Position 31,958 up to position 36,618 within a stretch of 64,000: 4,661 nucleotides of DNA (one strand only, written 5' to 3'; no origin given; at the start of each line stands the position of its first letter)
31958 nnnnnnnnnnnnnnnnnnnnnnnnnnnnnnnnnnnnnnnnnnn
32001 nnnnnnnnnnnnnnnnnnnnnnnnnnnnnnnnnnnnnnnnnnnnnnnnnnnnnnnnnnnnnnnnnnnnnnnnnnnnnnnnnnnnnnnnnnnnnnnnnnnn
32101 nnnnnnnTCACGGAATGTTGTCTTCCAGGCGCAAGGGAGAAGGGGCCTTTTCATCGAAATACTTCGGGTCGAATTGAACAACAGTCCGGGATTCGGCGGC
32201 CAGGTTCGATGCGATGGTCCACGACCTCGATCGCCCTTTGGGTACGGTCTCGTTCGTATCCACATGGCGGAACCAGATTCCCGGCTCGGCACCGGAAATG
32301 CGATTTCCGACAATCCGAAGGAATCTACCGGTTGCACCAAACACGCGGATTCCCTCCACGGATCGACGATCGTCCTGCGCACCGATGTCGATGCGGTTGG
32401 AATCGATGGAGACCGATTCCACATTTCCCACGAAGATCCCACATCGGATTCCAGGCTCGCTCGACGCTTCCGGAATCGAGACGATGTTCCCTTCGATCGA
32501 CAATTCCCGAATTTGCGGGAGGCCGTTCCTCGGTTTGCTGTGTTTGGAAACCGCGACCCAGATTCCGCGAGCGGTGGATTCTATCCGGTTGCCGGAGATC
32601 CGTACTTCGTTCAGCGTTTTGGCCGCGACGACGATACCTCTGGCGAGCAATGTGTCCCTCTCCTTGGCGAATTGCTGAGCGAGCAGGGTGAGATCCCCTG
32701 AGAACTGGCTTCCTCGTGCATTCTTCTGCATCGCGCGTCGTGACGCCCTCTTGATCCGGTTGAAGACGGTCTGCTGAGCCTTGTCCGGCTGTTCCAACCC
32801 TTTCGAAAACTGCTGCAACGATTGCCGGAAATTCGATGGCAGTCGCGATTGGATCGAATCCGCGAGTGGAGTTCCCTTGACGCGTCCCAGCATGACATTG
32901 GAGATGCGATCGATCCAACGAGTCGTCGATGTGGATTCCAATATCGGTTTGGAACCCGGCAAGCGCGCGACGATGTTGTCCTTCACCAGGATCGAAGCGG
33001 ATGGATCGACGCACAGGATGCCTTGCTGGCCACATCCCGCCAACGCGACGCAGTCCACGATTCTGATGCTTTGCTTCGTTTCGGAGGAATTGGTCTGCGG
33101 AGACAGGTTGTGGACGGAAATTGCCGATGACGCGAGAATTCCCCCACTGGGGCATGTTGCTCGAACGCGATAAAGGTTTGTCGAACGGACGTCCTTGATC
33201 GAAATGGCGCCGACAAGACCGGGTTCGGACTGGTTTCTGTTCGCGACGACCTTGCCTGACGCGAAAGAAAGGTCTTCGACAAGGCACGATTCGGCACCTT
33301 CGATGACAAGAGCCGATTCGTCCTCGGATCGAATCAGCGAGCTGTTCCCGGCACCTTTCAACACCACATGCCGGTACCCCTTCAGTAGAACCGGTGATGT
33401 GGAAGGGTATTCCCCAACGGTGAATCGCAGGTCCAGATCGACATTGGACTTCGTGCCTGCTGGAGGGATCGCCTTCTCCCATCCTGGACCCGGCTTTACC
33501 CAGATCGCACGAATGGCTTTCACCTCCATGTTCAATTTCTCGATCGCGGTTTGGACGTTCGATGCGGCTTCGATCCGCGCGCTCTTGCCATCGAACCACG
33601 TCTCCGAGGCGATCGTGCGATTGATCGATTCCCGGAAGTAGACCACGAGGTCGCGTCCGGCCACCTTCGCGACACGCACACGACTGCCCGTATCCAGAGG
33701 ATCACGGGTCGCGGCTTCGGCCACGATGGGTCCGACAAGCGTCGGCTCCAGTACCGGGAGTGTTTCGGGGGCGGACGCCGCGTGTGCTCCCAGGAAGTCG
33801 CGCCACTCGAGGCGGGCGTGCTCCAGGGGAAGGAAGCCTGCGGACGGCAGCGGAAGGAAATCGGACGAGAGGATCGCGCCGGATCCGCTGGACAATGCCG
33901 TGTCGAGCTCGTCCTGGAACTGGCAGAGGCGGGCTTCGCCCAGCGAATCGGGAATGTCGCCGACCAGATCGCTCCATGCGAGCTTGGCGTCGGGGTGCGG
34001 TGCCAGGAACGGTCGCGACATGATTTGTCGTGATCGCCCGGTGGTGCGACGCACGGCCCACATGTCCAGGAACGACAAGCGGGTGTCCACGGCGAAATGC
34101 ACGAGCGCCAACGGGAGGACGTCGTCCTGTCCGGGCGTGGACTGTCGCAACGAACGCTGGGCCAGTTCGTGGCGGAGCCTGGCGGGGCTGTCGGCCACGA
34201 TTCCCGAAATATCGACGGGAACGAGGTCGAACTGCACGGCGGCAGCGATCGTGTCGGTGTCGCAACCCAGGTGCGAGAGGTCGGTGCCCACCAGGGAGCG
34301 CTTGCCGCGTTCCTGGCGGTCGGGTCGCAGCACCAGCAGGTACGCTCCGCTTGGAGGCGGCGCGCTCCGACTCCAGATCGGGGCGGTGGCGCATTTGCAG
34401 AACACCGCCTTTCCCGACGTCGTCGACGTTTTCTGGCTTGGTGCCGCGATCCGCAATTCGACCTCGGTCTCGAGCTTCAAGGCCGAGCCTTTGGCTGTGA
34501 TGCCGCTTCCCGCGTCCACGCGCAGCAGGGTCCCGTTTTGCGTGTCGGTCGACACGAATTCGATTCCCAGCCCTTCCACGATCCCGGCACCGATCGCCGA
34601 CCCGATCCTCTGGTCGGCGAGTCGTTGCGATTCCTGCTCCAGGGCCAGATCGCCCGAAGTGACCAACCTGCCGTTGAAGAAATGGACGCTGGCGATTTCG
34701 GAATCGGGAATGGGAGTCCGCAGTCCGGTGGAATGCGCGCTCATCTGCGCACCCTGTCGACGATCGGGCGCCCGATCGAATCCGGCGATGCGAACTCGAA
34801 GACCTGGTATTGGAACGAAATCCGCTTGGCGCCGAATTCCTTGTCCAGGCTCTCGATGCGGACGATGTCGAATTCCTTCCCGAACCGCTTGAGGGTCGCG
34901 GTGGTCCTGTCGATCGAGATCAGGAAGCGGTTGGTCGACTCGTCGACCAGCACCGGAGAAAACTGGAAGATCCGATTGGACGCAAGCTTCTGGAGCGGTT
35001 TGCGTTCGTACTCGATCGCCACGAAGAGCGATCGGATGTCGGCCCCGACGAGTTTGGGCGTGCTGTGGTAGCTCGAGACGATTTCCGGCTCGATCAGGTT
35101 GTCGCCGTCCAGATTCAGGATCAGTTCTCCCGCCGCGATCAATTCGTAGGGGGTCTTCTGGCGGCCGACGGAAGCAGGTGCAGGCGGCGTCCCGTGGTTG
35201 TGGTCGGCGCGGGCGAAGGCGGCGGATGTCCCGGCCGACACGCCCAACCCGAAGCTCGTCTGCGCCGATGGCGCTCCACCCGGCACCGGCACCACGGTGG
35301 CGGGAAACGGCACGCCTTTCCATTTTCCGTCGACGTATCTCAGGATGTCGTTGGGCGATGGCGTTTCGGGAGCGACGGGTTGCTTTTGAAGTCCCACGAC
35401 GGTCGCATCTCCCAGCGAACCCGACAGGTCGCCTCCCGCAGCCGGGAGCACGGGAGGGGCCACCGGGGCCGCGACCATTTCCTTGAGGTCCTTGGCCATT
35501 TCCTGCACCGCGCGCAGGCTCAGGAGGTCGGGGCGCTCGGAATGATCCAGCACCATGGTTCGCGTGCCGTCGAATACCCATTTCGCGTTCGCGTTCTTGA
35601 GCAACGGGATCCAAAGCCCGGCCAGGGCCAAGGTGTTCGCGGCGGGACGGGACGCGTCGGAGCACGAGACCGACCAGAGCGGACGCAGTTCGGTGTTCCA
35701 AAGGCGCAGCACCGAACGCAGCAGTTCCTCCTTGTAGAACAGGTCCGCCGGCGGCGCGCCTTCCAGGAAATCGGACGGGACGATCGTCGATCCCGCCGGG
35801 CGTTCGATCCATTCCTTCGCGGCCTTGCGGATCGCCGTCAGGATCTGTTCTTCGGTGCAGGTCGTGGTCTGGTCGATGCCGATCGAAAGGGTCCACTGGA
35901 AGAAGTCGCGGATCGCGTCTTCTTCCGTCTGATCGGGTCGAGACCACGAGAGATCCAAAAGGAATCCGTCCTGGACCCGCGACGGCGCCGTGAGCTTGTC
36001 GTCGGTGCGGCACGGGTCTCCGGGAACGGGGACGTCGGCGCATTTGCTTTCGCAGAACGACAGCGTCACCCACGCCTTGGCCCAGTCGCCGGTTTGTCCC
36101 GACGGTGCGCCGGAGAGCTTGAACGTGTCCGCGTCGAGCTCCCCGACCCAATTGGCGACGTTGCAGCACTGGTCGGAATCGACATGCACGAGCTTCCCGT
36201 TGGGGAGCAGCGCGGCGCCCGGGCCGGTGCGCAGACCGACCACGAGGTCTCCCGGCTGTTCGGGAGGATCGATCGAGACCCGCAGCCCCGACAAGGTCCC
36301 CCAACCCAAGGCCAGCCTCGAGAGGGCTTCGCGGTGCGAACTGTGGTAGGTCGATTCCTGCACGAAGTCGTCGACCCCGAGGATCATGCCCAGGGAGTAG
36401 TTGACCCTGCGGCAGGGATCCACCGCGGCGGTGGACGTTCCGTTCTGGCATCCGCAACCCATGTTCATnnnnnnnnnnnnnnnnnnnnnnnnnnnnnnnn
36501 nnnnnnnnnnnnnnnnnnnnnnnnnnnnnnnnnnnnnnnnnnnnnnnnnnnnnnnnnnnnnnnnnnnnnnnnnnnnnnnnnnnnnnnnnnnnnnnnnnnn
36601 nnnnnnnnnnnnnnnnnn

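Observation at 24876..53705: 28.8-kb phage-tail-like contractile injection system (eCIS-type) operon without any phage head, replication, integration or lysis genes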

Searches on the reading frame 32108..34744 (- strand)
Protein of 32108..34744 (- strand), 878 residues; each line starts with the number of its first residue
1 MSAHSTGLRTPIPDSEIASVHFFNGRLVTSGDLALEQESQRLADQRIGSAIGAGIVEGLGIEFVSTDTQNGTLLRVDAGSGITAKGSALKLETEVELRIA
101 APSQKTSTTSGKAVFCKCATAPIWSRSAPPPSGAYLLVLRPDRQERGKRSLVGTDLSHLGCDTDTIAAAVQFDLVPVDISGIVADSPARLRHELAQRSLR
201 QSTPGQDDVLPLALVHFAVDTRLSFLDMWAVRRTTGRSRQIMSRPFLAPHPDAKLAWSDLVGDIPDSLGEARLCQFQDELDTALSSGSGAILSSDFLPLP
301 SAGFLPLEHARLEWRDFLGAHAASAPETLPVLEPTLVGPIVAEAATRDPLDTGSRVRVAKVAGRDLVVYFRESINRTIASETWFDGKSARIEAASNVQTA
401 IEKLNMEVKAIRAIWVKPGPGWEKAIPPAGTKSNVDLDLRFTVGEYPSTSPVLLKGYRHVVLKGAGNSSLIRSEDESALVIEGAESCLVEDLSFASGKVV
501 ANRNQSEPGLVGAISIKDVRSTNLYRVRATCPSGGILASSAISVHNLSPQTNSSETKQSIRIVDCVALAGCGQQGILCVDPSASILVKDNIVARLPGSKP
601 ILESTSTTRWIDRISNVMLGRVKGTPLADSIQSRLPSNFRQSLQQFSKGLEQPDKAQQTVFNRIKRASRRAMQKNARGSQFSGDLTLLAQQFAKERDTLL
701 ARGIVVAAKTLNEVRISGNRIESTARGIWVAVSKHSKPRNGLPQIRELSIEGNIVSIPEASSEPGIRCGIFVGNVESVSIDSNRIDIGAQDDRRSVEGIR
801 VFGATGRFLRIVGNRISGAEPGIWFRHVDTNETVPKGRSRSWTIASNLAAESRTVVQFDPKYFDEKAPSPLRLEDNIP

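Call 7: search_protein_families(library=pfam, proteins=[window:32108-34744:-], max_evalue=0.01)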
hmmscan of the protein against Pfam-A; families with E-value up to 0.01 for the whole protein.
window:32108-34744:- (878 aa): 1 family
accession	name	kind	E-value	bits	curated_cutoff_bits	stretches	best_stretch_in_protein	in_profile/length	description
PF13229.12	Beta_helix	-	0.0025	17.9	25.9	0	714-828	34-123/158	Right handed beta helix region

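Call 8: search_protein_families(library=ncbifam, proteins=[window:32108-34744:-], max_evalue=0.01)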
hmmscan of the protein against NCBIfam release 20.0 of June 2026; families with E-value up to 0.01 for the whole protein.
window:32108-34744:- (878 aa): 1 family
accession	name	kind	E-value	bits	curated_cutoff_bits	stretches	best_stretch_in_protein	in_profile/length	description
NF053767.1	CIS13_fam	equivalog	0.00013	21.3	370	1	21-104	8-91/392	CIS13 family contractile injection system protein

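Call 9: search_protein_families(library=phrogs, proteins=[window:32108-34744:-], max_evalue=0.01)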
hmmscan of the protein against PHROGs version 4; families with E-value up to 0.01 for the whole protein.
window:32108-34744:- (878 aa): 0 families

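Call 79: search_protein_families(library=pfam, proteins=[window:32108-34744:-], max_evalue=1)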
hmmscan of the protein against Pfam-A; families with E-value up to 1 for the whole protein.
window:32108-34744:- (878 aa): 3 families
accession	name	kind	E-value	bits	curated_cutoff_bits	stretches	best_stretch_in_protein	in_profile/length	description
PF13229.12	Beta_helix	-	0.0025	17.9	25.9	1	714-828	34-123/158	Right handed beta helix region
PF05048.19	NosD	-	0.052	13.4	23.6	1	709-830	44-138/212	Periplasmic copper-binding protein (NosD)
PF05754.19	DUF834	-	0.18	12.1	23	1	71-109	7-45/52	Domain of unknown function (DUF834)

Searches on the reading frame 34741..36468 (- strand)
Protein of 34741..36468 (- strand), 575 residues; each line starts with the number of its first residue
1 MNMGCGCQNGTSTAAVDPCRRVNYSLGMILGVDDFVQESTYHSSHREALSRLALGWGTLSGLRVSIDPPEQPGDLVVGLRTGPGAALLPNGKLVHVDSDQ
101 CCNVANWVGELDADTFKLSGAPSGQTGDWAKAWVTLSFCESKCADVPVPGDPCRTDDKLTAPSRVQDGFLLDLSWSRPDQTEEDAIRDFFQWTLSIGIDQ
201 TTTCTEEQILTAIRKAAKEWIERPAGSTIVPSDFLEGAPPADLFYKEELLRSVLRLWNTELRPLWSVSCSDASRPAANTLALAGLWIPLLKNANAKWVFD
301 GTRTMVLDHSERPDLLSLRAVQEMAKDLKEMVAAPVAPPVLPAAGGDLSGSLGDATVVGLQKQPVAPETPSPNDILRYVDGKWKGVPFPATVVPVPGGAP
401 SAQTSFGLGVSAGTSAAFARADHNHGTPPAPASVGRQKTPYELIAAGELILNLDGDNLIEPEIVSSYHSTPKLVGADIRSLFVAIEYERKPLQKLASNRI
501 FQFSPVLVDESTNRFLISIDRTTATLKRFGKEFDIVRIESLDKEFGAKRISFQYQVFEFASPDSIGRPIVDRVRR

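Call 7: search_protein_families(library=pfam, proteins=[window:34741-36468:-], max_evalue=0.01)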
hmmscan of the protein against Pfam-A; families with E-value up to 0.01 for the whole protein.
window:34741-36468:- (575 aa): 0 families

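Call 8: search_protein_families(library=ncbifam, proteins=[window:34741-36468:-], max_evalue=0.01)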
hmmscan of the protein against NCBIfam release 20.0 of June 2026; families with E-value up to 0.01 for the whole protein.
window:34741-36468:- (575 aa): 1 family
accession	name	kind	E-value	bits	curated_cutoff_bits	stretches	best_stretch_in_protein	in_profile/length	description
NF053767.1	CIS13_fam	equivalog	0.0011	18.3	370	0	32-104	17-86/392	CIS13 family contractile injection system protein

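Call 9: search_protein_families(library=phrogs, proteins=[window:34741-36468:-], max_evalue=0.01)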
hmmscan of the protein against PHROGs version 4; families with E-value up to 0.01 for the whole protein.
window:34741-36468:- (575 aa): 0 families

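Call 79: search_protein_families(library=pfam, proteins=[window:34741-36468:-], max_evalue=1)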
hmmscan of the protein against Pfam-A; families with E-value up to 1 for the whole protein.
window:34741-36468:- (575 aa): 0 families
